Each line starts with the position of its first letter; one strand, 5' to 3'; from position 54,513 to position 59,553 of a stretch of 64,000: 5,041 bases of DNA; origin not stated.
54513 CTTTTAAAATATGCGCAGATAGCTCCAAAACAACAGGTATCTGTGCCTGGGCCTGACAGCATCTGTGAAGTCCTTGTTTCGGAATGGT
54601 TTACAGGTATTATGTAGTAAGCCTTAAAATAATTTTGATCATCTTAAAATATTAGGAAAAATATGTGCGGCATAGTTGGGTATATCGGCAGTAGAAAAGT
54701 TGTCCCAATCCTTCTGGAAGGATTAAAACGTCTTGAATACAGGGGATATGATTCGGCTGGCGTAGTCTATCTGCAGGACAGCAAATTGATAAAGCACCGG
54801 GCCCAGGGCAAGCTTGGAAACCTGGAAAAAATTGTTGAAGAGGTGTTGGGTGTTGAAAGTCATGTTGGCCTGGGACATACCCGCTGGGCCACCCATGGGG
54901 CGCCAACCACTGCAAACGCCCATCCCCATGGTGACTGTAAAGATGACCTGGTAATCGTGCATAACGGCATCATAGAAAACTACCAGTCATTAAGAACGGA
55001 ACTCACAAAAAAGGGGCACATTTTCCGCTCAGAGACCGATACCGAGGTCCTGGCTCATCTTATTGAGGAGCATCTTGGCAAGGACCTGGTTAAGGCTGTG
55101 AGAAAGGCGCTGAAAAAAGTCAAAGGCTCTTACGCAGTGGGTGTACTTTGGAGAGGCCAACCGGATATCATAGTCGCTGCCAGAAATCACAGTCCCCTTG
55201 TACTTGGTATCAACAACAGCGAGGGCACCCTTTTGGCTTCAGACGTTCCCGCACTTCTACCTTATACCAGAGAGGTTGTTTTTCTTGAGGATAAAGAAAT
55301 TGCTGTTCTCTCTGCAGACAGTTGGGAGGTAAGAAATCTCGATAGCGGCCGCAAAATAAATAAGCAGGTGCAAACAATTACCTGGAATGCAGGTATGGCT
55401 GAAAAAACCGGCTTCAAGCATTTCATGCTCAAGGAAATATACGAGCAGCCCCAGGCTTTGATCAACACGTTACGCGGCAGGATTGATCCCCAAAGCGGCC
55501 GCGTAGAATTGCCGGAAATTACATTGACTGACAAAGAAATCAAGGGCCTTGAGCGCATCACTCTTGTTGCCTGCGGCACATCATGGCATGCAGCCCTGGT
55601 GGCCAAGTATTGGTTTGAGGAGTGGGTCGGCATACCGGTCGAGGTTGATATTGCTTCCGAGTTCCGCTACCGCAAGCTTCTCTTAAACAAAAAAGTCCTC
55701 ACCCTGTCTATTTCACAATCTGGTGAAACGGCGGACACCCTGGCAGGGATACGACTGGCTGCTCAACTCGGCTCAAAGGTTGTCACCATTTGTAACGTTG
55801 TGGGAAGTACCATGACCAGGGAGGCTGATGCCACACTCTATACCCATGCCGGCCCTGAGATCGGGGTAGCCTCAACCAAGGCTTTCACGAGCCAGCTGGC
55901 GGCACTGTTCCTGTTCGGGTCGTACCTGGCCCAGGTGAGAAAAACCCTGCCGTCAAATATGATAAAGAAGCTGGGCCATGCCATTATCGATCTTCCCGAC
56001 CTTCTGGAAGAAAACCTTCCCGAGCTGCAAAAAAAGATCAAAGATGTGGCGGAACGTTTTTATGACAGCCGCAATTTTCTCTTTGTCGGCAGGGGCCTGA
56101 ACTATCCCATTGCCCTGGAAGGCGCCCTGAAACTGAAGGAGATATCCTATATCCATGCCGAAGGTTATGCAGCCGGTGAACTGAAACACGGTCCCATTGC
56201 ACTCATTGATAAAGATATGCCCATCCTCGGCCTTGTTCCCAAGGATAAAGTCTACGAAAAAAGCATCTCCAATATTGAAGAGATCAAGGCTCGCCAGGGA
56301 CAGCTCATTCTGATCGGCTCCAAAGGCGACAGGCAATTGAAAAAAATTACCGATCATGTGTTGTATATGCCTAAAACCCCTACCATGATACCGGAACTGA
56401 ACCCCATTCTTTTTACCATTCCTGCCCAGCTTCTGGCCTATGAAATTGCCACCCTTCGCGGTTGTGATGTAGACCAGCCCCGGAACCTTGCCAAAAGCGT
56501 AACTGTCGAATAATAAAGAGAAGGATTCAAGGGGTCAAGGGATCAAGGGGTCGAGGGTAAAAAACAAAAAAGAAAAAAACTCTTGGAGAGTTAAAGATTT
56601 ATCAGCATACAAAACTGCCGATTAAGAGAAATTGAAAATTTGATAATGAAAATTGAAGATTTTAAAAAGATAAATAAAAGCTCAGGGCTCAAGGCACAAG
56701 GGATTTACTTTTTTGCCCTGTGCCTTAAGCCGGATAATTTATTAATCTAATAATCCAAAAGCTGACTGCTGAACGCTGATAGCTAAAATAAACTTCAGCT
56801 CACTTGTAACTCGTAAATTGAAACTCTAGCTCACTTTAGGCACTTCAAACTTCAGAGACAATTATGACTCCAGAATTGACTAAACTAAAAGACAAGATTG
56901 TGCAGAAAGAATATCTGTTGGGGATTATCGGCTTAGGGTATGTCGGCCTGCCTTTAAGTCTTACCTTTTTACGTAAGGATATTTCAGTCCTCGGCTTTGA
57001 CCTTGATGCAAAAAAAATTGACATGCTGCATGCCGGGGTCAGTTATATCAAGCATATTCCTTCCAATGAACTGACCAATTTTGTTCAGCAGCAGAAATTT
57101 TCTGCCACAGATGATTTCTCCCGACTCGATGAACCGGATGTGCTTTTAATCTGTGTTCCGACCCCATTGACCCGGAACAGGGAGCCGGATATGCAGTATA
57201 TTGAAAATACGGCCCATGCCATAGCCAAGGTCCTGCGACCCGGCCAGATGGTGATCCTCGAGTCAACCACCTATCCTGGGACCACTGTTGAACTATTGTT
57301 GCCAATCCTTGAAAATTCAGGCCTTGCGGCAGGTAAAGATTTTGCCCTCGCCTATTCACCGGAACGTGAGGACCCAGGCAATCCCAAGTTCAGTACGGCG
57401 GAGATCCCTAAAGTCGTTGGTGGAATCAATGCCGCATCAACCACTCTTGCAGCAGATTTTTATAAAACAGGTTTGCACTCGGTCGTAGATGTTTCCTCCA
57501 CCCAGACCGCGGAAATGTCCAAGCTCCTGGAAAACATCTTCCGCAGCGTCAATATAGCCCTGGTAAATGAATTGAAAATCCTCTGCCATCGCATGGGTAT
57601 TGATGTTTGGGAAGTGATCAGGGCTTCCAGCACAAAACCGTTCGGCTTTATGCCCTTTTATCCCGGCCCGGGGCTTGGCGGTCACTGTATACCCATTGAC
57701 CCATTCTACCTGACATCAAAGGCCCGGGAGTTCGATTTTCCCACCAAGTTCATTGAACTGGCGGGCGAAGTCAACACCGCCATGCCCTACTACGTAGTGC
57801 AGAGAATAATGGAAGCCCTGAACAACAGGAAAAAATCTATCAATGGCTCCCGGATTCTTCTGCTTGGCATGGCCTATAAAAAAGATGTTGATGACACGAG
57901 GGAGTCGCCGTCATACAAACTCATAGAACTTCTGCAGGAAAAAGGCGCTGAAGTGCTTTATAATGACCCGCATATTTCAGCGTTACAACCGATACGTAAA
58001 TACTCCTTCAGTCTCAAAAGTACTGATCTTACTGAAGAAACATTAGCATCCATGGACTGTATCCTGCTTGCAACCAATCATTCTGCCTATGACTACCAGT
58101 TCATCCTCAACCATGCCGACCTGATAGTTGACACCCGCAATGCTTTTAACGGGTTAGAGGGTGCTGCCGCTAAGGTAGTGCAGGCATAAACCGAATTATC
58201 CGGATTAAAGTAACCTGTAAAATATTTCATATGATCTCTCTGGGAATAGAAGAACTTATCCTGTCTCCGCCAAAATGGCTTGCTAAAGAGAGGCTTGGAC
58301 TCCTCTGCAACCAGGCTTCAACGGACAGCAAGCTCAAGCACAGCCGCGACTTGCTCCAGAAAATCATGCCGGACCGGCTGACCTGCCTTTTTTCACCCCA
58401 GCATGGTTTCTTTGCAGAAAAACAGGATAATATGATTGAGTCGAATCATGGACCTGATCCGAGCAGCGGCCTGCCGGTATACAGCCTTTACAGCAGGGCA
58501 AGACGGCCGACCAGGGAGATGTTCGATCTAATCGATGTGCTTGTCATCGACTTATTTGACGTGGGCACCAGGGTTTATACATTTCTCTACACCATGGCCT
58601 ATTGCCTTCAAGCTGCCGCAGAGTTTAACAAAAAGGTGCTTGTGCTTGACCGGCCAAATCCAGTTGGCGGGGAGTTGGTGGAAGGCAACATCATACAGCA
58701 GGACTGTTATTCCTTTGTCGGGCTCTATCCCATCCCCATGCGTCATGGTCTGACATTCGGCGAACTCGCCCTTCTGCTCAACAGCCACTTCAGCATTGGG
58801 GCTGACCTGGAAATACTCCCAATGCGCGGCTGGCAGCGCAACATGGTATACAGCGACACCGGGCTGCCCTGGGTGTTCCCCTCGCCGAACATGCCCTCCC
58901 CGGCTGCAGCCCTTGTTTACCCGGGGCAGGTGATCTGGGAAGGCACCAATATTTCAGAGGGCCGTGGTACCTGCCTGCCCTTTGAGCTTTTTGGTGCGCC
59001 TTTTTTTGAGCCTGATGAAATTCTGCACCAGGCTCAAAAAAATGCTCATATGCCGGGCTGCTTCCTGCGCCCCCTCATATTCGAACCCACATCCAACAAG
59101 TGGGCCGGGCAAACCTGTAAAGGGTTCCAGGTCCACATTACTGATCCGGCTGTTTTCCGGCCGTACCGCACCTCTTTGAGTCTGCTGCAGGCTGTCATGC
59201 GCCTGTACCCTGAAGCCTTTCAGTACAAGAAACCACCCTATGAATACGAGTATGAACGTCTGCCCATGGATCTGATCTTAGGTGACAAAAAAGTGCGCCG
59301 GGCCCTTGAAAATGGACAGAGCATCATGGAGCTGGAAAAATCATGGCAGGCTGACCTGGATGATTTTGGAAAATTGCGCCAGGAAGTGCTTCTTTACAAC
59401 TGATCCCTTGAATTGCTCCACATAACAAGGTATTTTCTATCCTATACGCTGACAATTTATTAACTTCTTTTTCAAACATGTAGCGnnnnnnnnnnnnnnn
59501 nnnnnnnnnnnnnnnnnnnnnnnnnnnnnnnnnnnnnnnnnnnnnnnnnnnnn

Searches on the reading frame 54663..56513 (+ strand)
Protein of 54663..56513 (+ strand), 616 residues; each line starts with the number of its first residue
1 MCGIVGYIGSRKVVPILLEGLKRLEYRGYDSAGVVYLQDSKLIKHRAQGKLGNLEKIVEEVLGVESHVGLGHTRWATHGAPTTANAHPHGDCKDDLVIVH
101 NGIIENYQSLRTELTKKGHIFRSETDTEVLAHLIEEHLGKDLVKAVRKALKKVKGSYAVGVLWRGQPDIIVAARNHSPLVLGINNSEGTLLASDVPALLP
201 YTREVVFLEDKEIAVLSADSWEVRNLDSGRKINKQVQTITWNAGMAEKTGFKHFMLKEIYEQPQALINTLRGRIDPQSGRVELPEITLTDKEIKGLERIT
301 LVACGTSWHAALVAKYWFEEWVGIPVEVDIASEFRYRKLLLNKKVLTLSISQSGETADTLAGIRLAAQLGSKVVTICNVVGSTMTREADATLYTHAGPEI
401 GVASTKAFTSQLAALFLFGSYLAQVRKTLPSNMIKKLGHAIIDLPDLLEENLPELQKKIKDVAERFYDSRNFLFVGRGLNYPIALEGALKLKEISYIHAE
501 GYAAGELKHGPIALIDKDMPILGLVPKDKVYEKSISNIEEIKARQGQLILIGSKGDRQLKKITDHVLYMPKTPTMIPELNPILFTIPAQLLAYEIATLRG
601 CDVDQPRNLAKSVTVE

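Call 84: search_protein_families(library=pfam, proteins=[window:54663-56513:+], max_evalue=0.00001)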
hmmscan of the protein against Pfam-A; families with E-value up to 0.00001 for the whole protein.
window:54663-56513:+ (616 aa): 3 families
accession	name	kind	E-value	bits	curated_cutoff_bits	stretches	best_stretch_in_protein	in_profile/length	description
PF01380.27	SIS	-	8.9e-60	200.7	25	2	297-415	6-125/131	SIS domain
PF13522.11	GATase_6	-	5.1e-23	82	27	1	64-193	8-129/130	Glutamine amidotransferase domain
PF13537.11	GATase_7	-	7.8e-18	65.1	25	1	87-199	14-122/123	Glutamine amidotransferase domain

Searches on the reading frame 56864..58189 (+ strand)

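Call 84: search_protein_families(library=pfam, proteins=[window:56864-58189:+], max_evalue=0.00001)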
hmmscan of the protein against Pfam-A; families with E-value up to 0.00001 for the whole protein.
window:56864-58189:+ (441 aa): 4 families
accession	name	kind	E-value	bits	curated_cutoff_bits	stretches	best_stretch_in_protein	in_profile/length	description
PF03721.20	UDPG_MGDP_dh_N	-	1.5e-41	142.5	27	1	20-194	4-181/187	UDP-glucose/GDP-mannose dehydrogenase family, NAD binding domain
PF00984.24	UDPG_MGDP_dh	-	9.8e-33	112.6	25.4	1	214-305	1-93/94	UDP-glucose/GDP-mannose dehydrogenase family, central domain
PF03720.21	UDPG_MGDP_dh_C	-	3.1e-23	82.5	30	1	332-429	1-102/103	UDP-glucose/GDP-mannose dehydrogenase family, UDP binding domain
PF03446.21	NAD_binding_2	-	2.5e-06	28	21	0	19-144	2-103/161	NAD binding domain of 6-phosphogluconate dehydrogenase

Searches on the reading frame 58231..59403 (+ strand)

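Call 84: search_protein_families(library=pfam, proteins=[window:58231-59403:+], max_evalue=0.00001)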
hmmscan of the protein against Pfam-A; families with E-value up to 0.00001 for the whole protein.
window:58231-59403:+ (390 aa): 2 families
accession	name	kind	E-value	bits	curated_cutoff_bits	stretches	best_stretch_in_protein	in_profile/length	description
PF07075.17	NamZ_N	-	2.7e-78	262.4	26.9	1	23-223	2-201/203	Exo-beta-N-acetylmuramidase NamZ, N-terminal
PF20732.2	NamZ_C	-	6.8e-51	173.5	25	1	228-389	1-152/152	Exo-beta-N-acetylmuramidase NamZ, C-terminal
